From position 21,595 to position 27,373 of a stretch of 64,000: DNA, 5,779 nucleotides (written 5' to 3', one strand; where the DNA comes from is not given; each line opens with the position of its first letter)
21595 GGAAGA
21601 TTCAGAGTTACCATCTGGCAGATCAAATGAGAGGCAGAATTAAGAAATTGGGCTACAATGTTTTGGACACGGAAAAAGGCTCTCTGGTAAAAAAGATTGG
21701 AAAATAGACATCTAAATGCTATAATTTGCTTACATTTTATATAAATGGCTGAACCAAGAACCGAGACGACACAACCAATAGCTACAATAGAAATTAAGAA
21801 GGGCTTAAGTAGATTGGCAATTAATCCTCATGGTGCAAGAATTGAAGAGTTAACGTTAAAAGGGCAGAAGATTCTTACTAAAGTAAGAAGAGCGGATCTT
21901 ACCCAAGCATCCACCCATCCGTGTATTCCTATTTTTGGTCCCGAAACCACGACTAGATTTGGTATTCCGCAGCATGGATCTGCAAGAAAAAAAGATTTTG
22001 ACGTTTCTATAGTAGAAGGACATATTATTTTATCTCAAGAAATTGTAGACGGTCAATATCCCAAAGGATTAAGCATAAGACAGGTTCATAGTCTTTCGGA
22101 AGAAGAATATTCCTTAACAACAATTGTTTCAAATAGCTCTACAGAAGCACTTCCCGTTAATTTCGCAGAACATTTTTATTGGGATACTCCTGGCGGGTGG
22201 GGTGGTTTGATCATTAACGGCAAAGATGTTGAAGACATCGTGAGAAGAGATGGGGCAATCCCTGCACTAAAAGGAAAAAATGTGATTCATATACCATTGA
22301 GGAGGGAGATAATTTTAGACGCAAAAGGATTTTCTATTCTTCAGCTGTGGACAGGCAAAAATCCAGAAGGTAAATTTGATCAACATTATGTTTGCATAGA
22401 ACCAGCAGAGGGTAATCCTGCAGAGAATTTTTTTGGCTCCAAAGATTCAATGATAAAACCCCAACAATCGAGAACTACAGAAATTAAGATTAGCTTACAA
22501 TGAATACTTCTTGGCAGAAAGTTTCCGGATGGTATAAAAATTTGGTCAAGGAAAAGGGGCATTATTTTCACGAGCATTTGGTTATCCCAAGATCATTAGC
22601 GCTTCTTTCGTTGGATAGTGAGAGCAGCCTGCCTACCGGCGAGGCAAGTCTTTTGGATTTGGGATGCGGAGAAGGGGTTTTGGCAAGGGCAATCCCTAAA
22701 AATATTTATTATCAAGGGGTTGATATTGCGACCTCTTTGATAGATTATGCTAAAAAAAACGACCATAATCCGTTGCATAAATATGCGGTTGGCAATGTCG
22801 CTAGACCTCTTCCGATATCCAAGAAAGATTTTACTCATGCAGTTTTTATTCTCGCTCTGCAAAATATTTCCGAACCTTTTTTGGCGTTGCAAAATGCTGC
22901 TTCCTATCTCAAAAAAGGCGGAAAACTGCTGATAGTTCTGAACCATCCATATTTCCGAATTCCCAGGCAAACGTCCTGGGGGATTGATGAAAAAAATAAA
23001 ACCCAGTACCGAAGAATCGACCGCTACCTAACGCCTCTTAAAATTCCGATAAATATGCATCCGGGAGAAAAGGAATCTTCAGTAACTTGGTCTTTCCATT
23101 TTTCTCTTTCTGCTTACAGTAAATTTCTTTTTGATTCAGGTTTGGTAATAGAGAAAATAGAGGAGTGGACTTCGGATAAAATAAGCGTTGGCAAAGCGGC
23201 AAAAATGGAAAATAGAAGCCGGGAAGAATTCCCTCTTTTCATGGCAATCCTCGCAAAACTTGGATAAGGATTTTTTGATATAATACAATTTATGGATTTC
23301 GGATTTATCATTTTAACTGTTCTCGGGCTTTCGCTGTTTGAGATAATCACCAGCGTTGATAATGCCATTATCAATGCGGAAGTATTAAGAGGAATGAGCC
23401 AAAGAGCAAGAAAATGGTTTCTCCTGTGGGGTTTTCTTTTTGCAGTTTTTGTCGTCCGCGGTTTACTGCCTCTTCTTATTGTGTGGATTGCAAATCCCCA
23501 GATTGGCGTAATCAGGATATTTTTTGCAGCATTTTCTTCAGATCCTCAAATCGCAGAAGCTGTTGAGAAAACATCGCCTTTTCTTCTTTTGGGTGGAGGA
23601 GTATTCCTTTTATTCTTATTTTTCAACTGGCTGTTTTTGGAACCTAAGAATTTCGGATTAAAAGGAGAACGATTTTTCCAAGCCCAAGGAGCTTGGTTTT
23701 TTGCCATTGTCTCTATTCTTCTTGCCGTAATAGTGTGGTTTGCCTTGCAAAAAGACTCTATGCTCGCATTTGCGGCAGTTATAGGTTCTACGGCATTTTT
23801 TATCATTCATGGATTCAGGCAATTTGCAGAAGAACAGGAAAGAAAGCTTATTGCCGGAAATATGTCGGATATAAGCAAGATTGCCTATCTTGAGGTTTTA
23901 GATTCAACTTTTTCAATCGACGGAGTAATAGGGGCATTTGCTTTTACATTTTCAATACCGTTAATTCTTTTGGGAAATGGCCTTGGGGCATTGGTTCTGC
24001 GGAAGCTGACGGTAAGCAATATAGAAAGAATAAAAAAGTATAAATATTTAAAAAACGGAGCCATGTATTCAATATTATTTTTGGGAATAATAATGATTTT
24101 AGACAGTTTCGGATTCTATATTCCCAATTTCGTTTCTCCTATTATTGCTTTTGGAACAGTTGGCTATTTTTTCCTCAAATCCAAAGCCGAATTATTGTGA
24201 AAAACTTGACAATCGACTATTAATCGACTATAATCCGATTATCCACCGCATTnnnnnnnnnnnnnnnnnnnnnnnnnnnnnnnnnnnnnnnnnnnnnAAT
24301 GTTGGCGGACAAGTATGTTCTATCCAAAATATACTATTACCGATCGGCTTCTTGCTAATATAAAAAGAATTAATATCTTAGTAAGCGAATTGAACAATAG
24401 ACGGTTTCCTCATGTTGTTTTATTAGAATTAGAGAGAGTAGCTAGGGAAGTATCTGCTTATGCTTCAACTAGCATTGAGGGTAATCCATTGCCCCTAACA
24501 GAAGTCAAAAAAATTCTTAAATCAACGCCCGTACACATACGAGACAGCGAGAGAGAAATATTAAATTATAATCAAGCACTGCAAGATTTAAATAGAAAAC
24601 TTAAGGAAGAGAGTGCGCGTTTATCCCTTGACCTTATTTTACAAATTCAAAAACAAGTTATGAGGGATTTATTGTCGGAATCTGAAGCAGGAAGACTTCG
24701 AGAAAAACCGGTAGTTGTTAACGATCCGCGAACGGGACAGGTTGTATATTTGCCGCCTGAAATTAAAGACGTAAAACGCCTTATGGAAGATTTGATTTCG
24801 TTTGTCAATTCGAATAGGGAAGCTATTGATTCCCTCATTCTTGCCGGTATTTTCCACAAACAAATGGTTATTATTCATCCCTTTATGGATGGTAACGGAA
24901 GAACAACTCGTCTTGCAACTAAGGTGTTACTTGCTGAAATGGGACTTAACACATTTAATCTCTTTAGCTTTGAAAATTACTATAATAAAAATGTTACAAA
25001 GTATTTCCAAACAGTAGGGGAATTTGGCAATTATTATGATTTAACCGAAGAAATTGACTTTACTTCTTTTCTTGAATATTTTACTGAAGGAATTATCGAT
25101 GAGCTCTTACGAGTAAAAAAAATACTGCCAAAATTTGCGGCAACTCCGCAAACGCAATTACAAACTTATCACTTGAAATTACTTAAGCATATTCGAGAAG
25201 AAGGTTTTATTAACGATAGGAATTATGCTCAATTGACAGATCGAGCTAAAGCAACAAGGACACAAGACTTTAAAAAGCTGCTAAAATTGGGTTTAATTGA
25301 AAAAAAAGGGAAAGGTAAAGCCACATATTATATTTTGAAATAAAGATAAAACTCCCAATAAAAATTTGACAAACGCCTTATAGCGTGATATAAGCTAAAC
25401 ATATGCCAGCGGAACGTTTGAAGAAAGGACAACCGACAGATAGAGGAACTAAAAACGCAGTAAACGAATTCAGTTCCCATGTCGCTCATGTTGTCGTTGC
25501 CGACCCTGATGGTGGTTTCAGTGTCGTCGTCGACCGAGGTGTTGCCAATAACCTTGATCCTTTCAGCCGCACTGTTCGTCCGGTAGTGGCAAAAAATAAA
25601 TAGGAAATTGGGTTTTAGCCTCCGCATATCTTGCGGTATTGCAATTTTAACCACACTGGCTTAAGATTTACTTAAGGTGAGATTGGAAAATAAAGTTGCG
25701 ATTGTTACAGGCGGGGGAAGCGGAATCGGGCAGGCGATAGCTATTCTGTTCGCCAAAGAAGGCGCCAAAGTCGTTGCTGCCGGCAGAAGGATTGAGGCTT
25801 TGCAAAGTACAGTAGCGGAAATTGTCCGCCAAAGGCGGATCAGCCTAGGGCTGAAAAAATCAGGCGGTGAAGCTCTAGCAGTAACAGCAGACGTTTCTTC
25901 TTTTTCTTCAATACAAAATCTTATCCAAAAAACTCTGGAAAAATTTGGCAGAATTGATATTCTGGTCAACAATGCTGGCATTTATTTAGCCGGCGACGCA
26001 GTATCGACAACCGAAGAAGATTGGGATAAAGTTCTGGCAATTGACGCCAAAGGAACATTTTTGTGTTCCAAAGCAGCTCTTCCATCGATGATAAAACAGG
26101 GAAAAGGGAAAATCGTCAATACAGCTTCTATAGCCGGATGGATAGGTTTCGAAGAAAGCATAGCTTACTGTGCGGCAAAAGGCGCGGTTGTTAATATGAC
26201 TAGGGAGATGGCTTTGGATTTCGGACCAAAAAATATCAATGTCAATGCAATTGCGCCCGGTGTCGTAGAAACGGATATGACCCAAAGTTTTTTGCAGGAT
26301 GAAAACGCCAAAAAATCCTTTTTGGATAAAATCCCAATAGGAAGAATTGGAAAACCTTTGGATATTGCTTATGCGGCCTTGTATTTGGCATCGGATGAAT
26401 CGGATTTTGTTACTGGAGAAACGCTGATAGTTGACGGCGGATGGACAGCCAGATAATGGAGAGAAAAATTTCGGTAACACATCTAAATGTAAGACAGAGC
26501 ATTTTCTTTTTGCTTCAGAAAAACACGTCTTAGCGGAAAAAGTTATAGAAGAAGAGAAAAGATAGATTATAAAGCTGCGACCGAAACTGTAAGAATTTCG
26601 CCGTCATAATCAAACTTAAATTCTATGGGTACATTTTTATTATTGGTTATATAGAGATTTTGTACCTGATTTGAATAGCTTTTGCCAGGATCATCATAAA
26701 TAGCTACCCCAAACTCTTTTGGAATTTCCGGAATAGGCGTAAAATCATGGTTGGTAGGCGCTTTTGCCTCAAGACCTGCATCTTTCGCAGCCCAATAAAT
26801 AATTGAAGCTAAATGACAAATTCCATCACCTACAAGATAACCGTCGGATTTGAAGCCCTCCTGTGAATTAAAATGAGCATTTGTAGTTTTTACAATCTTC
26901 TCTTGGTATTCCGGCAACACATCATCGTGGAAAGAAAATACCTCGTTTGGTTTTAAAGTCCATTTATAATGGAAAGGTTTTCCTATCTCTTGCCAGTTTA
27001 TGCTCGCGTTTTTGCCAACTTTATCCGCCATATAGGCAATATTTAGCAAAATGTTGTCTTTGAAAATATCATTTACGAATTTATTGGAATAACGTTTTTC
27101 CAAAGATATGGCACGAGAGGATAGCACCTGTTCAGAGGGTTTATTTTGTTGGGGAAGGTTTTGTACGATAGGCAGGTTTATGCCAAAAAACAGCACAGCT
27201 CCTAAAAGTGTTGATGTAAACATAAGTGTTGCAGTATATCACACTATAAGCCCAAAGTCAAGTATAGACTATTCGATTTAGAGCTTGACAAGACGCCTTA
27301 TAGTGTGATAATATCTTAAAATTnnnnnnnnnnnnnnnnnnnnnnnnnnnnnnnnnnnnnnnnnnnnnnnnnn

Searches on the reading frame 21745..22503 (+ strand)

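Call 45: search_protein_families(library=pfam, proteins=[window:21745-22503:+], max_evalue=0.00001)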
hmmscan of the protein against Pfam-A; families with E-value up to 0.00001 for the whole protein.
window:21745-22503:+ (252 aa): 1 family
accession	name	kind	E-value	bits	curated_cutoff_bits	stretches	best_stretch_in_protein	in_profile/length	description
PF01263.26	Aldose_epim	-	7.7e-14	52.2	27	1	58-150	73-165/299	Aldose 1-epimerase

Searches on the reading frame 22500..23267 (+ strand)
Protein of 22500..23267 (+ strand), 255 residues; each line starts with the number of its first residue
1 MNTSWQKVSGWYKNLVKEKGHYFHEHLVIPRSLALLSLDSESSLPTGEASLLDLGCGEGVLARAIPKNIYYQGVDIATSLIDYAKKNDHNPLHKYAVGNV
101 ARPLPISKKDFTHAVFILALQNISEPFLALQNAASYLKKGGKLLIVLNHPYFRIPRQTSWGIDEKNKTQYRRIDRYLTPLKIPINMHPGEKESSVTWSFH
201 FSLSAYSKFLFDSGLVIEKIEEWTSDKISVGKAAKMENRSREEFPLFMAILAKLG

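Call 45: search_protein_families(library=pfam, proteins=[window:22500-23267:+], max_evalue=0.00001)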
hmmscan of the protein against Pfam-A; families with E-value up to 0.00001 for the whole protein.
window:22500-23267:+ (255 aa): 5 families
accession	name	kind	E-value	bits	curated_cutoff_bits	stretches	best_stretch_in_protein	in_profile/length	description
PF08241.18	Methyltransf_11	-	2.4e-11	44.5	21.2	1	52-145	1-95/95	Methyltransferase domain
PF13649.12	Methyltransf_25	-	2.4e-09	38.2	27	1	52-141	2-97/97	Methyltransferase domain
PF08242.18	Methyltransf_12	-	1.3e-08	35.9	30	1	52-143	1-98/98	Methyltransferase domain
PF13489.12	Methyltransf_23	-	1.1e-07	32.2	27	1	48-148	23-119/164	Methyltransferase domain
PF13847.12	Methyltransf_31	-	1.7e-07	31.5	27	1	48-145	4-109/145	Methyltransferase domain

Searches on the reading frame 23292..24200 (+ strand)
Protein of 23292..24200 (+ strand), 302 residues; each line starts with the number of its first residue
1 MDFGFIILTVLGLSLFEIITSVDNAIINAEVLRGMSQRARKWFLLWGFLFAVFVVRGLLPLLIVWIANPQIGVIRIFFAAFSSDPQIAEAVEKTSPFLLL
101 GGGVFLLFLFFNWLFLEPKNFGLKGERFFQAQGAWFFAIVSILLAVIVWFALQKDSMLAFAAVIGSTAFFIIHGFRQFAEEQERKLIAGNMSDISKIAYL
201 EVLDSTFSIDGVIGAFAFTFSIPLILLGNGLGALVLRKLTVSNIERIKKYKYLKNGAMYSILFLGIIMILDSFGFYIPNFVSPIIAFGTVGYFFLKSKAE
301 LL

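Call 45: search_protein_families(library=pfam, proteins=[window:23292-24200:+], max_evalue=0.00001)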
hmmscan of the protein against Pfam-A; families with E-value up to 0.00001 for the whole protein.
window:23292-24200:+ (302 aa): 2 families
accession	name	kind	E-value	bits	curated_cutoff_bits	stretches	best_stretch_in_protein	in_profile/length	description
PF04332.21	DUF475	-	8e-46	157.6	27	1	22-297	1-286/293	Protein of unknown function (DUF475)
PF03741.22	TerC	-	5.6e-21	75.5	27.8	2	13-172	3-132/178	Integral membrane protein TerC family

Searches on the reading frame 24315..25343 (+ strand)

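Call 45: search_protein_families(library=pfam, proteins=[window:24315-25343:+], max_evalue=0.00001)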
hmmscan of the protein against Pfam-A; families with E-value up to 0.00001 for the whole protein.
window:24315-25343:+ (342 aa): 1 family
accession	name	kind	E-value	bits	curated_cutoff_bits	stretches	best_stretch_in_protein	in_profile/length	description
PF02661.23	Fic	-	4e-18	66.5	24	1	103-206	2-93/93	Fic/DOC family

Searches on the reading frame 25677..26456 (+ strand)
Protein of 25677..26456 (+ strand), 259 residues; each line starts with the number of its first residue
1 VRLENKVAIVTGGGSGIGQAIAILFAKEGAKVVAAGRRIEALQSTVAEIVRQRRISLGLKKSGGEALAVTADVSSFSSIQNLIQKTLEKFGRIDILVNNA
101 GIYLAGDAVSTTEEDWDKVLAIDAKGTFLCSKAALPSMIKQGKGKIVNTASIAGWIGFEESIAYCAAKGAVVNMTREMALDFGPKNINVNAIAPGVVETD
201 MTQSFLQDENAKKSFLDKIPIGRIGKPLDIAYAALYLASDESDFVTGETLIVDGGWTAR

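Call 45: search_protein_families(library=pfam, proteins=[window:25677-26456:+], max_evalue=0.00001)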
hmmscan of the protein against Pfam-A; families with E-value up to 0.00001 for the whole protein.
window:25677-26456:+ (259 aa): 4 families
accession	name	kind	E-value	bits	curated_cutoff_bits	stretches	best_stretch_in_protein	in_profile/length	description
PF13561.12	adh_short_C2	-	5.1e-68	229.6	27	1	15-257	6-236/236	Enoyl-(Acyl carrier protein) reductase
PF00106.31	adh_short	-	4.8e-59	199.6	26.6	1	6-209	1-194/195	short chain dehydrogenase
PF08659.16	KR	-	6.5e-13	49.4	22.6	1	9-170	4-155/180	KR domain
PF23441.1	SDR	-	8.7e-11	42.1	27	1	3-255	5-254/258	SDR-like rossmann domain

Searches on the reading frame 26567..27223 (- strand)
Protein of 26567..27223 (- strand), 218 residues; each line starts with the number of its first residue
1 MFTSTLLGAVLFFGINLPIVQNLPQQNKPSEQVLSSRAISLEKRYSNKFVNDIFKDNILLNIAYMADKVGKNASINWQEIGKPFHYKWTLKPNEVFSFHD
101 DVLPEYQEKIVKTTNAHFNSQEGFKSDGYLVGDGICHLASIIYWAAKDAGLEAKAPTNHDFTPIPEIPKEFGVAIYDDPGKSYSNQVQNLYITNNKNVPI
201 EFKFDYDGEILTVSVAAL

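Call 11: search_protein_families(library=pfam, proteins=[window:26567-27223:-], max_evalue=0.01)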
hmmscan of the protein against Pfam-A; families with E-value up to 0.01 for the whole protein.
window:26567-27223:- (218 aa): 1 family
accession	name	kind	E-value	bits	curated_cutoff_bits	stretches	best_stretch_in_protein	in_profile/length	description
PF04294.18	VanW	-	1.6e-11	44.3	27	1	89-215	17-129/130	VanW like protein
